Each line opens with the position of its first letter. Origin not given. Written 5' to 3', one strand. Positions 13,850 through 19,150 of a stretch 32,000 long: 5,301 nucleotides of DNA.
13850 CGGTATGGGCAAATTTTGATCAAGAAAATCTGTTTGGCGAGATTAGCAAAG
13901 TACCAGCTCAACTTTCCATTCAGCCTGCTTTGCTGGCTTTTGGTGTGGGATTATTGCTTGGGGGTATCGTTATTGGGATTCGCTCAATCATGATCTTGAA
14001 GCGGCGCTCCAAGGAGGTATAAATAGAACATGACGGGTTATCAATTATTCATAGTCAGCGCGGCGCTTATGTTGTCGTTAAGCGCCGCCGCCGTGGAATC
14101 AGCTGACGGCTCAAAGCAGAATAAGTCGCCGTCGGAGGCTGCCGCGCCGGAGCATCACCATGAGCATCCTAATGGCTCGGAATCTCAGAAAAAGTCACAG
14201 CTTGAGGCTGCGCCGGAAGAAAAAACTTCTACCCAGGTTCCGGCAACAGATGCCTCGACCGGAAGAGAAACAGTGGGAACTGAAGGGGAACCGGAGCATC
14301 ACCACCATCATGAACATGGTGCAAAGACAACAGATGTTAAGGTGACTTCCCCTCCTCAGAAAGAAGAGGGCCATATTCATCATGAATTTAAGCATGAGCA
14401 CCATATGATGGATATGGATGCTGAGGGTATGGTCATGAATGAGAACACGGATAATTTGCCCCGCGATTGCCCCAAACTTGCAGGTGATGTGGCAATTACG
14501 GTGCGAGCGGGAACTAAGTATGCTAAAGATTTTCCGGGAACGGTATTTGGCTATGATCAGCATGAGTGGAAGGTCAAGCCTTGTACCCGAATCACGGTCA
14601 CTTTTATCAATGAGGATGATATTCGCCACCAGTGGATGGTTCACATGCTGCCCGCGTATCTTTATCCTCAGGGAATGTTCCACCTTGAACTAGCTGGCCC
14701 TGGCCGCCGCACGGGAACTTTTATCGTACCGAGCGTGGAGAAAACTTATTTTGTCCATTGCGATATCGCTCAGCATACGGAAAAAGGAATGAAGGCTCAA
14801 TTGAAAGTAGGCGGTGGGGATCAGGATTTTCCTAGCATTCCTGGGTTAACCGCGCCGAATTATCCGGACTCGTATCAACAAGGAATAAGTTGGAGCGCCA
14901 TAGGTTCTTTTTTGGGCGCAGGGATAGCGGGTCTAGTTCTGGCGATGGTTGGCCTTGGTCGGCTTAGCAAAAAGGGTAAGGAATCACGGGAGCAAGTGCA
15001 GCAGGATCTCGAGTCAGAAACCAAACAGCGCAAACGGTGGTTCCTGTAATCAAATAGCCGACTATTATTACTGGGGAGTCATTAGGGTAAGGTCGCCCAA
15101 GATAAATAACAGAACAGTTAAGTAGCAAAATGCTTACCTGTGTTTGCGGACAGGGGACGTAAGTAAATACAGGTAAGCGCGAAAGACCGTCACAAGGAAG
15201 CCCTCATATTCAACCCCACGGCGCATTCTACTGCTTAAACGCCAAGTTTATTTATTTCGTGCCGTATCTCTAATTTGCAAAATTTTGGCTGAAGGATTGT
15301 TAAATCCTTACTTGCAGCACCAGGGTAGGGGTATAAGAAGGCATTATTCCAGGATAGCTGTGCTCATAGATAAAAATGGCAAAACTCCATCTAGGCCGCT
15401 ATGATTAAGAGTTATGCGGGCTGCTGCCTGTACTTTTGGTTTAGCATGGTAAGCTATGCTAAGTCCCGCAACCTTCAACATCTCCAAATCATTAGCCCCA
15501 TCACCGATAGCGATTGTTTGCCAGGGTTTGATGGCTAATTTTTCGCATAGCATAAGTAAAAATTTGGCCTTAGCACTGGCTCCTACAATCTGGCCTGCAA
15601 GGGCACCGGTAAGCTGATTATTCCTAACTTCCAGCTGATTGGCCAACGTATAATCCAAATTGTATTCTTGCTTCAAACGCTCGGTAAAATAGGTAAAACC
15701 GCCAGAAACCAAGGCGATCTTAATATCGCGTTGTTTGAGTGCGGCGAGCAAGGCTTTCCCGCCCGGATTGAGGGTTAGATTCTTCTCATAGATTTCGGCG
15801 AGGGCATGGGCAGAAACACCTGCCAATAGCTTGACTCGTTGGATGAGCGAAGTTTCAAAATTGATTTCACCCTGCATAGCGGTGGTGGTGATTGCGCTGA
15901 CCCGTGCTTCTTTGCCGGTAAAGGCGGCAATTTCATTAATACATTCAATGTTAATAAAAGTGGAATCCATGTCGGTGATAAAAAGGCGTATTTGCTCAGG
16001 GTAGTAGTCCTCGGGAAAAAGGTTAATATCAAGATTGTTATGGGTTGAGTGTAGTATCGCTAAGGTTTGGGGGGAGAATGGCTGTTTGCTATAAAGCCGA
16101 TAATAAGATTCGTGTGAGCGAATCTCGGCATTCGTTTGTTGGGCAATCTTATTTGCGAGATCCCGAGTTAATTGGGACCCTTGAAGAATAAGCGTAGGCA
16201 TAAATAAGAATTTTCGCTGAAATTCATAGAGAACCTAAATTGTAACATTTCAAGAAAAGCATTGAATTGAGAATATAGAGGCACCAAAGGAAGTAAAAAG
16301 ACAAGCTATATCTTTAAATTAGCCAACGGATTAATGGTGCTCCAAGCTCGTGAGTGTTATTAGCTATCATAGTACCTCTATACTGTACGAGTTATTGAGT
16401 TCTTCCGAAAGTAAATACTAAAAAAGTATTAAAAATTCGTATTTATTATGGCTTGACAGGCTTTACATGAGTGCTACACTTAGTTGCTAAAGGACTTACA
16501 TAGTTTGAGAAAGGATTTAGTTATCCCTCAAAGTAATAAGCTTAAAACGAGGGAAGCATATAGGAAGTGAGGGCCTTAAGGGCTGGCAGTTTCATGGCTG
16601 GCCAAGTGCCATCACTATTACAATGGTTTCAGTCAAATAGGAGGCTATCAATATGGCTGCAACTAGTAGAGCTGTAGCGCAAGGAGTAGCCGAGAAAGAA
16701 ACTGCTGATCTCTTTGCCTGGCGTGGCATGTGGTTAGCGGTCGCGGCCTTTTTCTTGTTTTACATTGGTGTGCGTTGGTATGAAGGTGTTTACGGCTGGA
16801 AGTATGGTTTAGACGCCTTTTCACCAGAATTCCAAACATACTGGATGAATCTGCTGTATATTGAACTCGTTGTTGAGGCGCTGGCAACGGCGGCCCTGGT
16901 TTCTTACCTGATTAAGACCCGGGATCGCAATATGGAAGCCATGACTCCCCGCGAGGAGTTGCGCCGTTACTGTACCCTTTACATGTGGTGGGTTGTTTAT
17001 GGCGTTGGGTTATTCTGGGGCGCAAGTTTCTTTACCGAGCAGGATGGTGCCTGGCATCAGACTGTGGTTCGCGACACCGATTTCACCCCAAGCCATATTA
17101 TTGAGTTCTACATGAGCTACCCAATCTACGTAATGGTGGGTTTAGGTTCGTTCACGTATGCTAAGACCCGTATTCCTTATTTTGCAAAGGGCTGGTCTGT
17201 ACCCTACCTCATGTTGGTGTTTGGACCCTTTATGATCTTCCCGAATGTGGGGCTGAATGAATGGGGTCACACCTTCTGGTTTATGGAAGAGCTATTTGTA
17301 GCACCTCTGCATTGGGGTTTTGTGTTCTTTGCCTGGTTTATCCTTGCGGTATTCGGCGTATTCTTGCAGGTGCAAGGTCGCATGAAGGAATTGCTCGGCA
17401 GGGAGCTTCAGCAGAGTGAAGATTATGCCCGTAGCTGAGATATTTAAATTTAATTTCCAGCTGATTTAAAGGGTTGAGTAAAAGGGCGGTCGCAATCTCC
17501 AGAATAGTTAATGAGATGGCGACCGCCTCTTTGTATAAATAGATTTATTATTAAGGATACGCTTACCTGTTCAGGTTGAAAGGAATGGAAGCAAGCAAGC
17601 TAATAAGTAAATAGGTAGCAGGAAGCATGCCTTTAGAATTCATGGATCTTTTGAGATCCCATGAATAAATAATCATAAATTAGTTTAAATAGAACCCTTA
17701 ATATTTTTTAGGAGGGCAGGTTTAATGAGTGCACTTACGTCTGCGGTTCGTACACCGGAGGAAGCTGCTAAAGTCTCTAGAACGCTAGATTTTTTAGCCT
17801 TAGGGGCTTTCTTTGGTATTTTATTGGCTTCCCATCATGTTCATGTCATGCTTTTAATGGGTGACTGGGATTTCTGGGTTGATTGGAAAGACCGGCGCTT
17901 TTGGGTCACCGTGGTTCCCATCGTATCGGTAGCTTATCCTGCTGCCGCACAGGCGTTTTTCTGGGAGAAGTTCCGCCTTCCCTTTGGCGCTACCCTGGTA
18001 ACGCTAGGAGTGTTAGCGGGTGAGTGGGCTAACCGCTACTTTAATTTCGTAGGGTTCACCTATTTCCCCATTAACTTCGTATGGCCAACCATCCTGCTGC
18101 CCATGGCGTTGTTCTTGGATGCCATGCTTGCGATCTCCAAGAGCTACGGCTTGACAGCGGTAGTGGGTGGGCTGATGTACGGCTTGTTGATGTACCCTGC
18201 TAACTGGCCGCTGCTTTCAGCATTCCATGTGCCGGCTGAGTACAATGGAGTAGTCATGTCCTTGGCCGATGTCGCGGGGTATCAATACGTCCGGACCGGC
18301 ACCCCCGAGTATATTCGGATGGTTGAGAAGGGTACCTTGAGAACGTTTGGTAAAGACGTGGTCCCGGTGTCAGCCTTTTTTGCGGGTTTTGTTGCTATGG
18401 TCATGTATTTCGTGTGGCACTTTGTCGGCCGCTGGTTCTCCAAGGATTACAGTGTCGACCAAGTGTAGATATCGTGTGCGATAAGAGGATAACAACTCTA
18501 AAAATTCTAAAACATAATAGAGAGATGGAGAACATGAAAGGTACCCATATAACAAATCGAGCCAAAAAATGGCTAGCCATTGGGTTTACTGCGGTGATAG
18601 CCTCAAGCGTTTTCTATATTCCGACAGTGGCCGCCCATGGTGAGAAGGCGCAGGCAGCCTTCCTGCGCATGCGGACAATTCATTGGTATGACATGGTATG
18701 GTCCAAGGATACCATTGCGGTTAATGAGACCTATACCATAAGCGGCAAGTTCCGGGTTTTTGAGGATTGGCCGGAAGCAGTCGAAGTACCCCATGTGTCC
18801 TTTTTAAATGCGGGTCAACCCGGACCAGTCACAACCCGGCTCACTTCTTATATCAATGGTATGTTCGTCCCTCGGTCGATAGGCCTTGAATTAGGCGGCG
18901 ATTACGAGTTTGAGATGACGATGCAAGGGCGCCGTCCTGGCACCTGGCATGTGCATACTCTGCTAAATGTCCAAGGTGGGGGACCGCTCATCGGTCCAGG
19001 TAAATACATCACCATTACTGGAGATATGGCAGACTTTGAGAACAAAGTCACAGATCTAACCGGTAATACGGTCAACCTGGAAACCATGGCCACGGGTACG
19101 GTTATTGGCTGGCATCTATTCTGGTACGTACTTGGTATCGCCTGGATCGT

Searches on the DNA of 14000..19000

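Call 19: search_rna_families(source=window, start=14000, end=19000, threshold=evalue, max_evalue=10)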
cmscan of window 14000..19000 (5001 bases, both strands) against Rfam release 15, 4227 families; matches with E-value up to 10: 2.
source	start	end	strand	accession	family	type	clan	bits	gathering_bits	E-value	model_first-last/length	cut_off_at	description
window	17488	17524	-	RF00498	EAV_LTH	Cis-reg; leader;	-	16.6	70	3.9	1-45/45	no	Equine arteritis virus leader TRS hairpin (LTH)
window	17639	17685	+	RF00032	Histone3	Cis-reg;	-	14.9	34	5.2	1-46/46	no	Histone 3' UTR stem-loop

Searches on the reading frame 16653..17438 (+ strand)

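Call 11: search_protein_families(library=pfam, proteins=[window:16653-17438:+])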
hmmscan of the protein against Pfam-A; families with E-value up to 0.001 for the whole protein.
window:16653-17438:+ (261 aa): 1 family
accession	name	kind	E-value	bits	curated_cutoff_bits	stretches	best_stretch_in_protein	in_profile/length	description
PF04896.17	AmoC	-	7e-126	419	26.7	1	7-250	2-244/245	Ammonia monooxygenase/methane monooxygenase, subunit C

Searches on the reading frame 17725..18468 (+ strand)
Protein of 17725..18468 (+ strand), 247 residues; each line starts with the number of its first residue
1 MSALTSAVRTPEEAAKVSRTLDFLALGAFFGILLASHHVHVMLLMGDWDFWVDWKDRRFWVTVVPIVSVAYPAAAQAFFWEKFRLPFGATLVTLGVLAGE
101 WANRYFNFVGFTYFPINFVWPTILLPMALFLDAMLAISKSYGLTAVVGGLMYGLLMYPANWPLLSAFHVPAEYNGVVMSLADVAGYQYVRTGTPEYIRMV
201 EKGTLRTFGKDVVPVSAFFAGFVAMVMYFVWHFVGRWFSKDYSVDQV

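Call 11: search_protein_families(library=pfam, proteins=[window:17725-18468:+])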
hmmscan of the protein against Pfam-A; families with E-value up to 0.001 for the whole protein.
window:17725-18468:+ (247 aa): 1 family
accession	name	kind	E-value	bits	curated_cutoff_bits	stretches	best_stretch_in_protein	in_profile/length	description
PF02461.21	AMO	-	1.1e-125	418.8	27.5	1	8-244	1-237/238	Ammonia monooxygenase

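Call 38: find_related_loci(query=window:17725-18468:+, collection=metagenome_contigs, flank=4000)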
Query window:17725-18468:+ (247 aa) in metagenome_contigs; peptide patterns used: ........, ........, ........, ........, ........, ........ (x = any residue, [..] = any of these).
600 stretches matched a pattern (row limit reached: there are more); 249 encode a relative of the query (tblastn E <= 1e-3); the best 80 are kept; 80 distinct loci.
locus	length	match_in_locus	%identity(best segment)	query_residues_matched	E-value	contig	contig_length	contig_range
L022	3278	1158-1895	67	1-246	2e-115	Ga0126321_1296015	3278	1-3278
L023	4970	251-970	66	1-240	2e-109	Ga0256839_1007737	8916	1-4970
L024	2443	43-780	64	1-246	2e-113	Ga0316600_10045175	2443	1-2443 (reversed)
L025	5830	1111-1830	65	1-240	2e-108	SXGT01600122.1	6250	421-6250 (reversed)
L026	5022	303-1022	65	1-240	5e-108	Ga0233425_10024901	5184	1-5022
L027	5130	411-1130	64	1-240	8e-108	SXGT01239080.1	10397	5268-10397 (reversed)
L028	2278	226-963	62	1-246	1e-112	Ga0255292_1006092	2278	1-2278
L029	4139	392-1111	65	1-240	1e-108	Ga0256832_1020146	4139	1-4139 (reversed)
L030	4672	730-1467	63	1-246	9e-108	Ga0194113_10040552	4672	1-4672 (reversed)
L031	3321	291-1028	62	1-246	1e-109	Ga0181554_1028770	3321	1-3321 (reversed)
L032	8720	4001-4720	65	1-240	1e-107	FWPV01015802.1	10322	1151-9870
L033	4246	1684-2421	62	1-246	5e-108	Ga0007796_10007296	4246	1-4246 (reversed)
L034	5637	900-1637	62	1-246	2e-107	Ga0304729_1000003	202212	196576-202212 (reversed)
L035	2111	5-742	64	1-246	8e-113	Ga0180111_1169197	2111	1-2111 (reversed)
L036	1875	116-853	61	1-246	1e-113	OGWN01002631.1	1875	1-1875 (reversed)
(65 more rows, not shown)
